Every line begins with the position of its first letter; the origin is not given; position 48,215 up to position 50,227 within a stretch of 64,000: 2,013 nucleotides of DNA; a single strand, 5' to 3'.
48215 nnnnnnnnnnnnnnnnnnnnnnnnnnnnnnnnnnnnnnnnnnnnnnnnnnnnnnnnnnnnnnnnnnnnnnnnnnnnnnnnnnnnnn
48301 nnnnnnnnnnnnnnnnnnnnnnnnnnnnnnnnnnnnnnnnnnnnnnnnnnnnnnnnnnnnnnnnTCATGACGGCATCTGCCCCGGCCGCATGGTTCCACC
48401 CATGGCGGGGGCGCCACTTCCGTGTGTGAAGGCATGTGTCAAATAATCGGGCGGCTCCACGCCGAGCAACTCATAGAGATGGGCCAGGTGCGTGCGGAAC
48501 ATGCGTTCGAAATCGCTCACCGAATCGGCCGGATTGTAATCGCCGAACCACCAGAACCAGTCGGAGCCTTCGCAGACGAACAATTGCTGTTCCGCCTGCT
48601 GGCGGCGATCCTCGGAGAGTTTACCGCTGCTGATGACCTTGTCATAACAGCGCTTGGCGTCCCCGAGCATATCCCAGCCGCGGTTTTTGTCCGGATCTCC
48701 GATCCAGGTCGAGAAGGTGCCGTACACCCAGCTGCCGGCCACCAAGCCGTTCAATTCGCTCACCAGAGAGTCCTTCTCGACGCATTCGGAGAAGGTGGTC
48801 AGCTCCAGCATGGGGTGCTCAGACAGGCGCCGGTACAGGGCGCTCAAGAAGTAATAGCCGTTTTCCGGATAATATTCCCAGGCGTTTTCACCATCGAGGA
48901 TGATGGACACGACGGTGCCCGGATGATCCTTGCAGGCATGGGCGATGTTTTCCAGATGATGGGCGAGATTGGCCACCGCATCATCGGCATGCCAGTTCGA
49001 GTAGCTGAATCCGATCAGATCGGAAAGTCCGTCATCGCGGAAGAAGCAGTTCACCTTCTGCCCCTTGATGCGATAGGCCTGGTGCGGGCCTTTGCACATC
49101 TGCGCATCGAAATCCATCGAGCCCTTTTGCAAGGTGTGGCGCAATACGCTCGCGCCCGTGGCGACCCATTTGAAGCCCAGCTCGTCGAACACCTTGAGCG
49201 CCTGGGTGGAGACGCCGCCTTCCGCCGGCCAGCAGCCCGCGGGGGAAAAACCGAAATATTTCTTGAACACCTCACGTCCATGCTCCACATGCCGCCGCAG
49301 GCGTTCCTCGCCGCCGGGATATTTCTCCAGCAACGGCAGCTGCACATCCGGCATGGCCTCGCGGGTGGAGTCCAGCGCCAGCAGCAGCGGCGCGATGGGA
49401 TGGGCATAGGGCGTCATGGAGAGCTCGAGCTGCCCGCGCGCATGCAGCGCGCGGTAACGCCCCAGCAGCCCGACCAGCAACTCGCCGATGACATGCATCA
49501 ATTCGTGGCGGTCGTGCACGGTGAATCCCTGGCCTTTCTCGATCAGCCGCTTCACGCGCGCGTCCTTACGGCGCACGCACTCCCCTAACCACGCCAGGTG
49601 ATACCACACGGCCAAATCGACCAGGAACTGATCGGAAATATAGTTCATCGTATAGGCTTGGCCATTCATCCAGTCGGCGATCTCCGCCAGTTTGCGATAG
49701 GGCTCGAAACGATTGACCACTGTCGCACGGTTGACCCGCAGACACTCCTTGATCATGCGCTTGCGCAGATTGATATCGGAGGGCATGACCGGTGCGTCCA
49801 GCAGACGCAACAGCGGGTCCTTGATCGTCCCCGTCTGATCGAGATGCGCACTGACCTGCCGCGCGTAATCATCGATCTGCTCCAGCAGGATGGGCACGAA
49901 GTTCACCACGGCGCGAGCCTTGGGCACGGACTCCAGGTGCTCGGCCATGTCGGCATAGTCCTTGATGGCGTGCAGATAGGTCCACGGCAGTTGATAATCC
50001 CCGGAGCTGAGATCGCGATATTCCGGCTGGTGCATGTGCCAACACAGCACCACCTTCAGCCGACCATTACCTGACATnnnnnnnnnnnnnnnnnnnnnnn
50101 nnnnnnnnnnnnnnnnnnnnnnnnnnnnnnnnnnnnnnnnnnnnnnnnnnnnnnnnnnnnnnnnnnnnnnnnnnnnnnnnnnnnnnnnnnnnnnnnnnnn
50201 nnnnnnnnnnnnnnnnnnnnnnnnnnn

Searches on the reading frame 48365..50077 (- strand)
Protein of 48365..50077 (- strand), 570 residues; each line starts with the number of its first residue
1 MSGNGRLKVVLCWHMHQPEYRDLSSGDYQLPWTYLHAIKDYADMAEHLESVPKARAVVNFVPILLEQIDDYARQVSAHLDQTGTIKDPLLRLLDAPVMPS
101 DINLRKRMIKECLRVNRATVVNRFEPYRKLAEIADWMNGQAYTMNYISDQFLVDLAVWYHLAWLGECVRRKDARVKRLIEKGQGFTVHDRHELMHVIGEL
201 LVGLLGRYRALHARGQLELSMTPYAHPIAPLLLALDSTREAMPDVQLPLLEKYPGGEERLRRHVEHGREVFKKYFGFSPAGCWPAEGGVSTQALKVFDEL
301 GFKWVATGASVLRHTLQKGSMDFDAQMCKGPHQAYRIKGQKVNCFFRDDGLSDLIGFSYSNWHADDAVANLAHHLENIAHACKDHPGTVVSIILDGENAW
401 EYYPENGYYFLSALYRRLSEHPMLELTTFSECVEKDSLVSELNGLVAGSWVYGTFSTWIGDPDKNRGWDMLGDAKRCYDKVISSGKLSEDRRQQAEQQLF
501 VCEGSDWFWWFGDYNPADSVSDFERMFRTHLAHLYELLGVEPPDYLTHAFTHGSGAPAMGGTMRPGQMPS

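Call 63: search_protein_families(library=pfam, proteins=[window:48365-50077:-], max_evalue=0.00001)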
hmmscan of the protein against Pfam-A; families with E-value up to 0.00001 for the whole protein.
window:48365-50077:- (570 aa): 1 family
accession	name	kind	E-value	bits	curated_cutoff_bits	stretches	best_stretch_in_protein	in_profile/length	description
PF03065.20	Glyco_hydro_57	-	1e-54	186.2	21.2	1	11-434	2-280/291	Glycosyl hydrolase family 57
